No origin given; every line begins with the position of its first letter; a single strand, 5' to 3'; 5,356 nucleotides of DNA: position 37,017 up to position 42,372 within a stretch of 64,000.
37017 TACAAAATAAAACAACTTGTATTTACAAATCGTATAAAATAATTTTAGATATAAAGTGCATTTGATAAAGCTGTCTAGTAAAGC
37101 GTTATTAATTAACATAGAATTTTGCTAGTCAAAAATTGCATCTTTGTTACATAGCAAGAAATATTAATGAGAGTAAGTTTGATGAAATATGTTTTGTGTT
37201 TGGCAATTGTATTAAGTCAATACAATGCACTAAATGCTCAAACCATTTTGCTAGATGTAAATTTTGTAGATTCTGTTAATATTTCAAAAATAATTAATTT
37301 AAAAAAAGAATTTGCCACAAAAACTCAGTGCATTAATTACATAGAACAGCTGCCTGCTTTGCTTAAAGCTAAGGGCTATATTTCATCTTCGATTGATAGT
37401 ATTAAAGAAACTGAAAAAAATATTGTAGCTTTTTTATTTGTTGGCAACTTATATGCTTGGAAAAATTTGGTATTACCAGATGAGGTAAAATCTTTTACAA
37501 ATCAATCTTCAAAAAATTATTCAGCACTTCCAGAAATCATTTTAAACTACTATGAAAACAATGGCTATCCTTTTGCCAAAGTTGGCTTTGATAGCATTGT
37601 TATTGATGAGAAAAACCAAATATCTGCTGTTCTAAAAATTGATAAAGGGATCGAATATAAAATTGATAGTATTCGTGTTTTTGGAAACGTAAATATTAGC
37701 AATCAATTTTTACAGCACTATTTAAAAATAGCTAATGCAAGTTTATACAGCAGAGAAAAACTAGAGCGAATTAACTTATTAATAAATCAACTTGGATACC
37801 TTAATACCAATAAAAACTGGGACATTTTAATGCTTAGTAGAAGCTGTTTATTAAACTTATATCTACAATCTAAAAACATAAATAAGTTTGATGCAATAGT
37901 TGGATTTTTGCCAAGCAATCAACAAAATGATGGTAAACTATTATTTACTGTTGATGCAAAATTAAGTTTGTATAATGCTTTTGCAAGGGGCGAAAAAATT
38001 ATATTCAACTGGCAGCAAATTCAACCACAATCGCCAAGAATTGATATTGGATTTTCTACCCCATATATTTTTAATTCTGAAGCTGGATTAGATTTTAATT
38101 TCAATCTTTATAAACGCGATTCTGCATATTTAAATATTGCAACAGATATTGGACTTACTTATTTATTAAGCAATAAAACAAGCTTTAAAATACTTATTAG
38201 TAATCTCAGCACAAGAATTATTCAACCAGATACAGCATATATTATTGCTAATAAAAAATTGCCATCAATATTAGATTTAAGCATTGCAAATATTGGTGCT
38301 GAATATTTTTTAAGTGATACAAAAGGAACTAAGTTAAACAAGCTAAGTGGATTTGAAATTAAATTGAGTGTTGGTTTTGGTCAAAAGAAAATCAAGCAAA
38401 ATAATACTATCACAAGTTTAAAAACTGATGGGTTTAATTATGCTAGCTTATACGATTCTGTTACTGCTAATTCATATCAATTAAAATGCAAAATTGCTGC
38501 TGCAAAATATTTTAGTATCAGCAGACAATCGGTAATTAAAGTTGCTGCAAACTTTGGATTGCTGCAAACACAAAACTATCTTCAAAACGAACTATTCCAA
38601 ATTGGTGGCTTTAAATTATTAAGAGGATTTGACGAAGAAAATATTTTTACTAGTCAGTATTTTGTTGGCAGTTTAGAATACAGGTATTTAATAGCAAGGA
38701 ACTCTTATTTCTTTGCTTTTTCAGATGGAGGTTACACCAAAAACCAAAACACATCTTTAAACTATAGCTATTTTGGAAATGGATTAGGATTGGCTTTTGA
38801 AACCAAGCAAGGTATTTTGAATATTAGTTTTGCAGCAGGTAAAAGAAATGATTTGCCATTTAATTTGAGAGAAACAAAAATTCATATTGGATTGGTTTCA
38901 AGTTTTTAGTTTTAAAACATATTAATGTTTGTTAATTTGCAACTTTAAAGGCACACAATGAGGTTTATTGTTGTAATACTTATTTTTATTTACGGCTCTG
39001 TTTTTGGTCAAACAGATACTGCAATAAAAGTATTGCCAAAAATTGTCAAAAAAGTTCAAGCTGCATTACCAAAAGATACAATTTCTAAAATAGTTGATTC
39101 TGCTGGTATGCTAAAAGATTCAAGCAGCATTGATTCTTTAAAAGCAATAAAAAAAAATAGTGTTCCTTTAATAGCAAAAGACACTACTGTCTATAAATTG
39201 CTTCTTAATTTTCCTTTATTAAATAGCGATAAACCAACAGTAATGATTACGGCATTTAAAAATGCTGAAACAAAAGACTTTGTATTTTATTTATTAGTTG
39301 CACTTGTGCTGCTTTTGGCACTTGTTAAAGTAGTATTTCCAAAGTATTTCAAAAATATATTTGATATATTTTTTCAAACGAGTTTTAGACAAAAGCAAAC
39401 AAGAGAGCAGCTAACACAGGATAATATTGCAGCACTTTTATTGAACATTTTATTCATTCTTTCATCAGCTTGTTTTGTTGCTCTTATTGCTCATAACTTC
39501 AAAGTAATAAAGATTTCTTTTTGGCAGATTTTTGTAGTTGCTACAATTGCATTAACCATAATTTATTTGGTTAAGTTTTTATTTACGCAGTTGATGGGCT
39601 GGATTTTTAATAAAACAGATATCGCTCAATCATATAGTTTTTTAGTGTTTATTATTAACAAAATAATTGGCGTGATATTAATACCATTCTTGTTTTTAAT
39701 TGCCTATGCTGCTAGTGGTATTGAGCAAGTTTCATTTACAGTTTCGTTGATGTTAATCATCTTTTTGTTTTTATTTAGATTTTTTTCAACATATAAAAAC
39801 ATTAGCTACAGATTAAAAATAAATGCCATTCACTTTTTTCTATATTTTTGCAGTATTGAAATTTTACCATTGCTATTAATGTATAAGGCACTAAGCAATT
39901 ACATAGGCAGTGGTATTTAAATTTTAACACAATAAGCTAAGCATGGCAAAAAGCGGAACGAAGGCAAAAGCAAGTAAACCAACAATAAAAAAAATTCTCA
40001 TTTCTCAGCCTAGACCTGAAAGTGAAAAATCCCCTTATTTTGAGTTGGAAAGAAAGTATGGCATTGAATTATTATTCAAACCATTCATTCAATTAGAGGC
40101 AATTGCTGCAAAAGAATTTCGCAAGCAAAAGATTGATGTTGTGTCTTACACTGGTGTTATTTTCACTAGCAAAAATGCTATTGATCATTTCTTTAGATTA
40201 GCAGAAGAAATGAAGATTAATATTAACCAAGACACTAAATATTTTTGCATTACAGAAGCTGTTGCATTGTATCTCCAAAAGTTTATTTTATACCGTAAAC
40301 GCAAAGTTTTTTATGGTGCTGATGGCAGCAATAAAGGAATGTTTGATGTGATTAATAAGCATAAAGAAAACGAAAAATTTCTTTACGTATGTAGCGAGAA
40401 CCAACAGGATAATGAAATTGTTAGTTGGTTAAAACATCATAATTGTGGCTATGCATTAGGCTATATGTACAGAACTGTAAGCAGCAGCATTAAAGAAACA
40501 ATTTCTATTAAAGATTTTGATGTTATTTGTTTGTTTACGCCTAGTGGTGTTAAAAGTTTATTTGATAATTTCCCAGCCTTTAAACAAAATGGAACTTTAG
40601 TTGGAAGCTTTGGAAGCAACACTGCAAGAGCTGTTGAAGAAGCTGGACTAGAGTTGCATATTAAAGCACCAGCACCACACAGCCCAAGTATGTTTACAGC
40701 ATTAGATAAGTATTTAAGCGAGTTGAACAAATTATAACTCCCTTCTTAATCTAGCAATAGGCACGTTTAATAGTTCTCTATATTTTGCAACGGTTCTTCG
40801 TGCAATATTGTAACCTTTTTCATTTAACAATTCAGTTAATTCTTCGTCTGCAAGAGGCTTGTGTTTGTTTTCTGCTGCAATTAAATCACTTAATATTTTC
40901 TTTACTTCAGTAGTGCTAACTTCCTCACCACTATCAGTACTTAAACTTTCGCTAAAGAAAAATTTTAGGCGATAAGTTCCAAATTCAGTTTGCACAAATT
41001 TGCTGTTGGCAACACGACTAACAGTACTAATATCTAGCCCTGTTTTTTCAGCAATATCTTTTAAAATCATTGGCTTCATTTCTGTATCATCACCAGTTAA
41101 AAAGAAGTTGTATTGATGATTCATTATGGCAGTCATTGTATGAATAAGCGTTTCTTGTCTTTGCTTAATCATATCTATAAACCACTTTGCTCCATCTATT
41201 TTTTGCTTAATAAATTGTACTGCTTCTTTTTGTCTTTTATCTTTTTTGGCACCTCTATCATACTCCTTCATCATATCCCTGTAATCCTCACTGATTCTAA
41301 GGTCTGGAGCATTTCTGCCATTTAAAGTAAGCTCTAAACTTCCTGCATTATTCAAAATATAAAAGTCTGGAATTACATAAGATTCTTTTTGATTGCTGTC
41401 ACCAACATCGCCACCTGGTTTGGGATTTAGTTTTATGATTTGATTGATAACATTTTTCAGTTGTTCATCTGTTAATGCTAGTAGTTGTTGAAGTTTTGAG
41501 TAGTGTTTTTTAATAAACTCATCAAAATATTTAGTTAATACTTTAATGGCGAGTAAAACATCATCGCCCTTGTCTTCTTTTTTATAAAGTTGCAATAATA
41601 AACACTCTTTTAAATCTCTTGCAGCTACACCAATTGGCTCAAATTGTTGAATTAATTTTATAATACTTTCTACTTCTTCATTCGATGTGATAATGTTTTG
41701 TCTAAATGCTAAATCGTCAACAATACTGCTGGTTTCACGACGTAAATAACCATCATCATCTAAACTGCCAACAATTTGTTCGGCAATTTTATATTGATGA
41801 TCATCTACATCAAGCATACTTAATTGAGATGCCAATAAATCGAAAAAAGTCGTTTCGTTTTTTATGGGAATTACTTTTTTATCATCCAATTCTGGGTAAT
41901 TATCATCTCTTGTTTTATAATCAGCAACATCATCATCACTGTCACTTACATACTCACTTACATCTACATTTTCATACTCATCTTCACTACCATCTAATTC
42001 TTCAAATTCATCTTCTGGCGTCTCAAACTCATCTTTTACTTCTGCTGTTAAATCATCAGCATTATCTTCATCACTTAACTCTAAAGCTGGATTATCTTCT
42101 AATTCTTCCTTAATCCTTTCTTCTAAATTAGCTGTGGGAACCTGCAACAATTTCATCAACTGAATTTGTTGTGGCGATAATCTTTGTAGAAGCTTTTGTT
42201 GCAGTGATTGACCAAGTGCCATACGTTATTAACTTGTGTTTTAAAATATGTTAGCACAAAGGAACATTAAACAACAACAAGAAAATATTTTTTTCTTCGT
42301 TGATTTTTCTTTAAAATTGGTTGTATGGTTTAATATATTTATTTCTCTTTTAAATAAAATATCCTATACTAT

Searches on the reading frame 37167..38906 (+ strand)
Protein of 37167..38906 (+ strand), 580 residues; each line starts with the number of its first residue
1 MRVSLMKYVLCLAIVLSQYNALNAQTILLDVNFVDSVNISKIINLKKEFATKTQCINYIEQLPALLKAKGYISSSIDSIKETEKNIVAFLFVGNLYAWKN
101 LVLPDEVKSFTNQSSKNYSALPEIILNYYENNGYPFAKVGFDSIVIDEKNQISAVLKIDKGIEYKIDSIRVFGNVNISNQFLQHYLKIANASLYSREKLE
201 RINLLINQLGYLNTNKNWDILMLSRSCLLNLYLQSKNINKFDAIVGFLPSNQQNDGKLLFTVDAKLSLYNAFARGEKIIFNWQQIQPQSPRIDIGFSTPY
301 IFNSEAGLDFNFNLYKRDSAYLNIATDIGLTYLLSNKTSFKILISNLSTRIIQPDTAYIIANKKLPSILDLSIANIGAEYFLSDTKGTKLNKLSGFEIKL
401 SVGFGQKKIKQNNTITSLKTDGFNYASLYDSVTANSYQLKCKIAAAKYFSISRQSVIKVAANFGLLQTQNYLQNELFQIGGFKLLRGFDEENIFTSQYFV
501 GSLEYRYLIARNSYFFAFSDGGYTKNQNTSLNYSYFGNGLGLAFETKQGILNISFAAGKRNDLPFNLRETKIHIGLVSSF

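Call 16: search_protein_families(library=pfam, proteins=[window:37167-38906:+], max_evalue=0.001)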
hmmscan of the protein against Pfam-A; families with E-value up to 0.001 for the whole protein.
window:37167-38906:+ (580 aa): 1 family
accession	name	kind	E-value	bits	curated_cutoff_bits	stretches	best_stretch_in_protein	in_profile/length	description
PF07244.20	POTRA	-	3.8e-09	37.6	21.3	1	164-214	1-55/79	Surface antigen variable number repeat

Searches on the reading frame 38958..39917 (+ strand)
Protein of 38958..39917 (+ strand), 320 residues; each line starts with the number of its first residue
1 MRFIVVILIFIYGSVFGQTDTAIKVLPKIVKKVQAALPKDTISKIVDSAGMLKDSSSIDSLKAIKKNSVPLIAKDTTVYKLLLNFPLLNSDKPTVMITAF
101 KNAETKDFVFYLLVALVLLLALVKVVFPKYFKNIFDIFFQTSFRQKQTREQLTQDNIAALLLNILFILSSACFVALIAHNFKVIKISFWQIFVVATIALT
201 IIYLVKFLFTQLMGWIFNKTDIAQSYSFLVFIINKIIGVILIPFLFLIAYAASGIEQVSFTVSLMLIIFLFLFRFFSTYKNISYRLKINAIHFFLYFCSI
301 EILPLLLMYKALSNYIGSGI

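Call 16: search_protein_families(library=pfam, proteins=[window:38958-39917:+], max_evalue=0.001)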
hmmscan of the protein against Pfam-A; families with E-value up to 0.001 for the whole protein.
window:38958-39917:+ (320 aa): 1 family
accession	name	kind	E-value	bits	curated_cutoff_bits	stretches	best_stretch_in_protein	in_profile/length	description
PF14093.11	DUF4271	-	2.4e-31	109.7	29.7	1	109-312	1-206/206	Domain of unknown function (DUF4271)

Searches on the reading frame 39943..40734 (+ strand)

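Call 16: search_protein_families(library=pfam, proteins=[window:39943-40734:+], max_evalue=0.001)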
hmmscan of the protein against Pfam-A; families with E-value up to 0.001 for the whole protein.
window:39943-40734:+ (264 aa): 1 family
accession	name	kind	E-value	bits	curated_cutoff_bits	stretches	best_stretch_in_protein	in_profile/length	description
PF02602.20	HEM4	-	2e-30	106.1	27.5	1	36-251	7-230/231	Uroporphyrinogen-III synthase HemD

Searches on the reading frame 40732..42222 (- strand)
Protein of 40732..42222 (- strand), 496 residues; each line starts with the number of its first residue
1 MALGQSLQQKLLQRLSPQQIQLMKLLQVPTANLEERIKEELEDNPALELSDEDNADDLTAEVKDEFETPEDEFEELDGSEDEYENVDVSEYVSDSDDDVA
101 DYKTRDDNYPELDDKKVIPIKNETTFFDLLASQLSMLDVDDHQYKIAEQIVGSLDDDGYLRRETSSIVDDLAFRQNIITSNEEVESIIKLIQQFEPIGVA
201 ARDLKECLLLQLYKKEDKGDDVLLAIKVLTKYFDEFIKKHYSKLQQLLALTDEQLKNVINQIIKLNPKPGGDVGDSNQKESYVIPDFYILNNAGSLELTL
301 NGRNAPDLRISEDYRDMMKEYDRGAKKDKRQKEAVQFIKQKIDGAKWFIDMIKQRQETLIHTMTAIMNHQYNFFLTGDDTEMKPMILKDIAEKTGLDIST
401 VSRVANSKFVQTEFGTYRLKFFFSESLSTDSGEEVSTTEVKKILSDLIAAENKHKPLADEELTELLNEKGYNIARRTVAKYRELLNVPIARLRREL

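Call 16: search_protein_families(library=pfam, proteins=[window:40732-42222:-], max_evalue=0.001)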
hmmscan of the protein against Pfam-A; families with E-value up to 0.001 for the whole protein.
window:40732-42222:- (496 aa): 3 families
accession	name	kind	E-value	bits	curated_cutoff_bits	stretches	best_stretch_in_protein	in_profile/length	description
PF04963.19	Sigma54_CBD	-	3.6e-53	180.5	22.9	1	121-314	7-185/185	Sigma-54 factor, core binding domain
PF04552.19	Sigma54_DBD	-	1.3e-51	175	22.8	1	336-494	2-159/160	Sigma-54, DNA binding domain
PF00309.25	Sigma54_AID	-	1e-13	51.3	23.8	1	5-49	2-46/46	Sigma-54 factor, Activator interacting domain (AID)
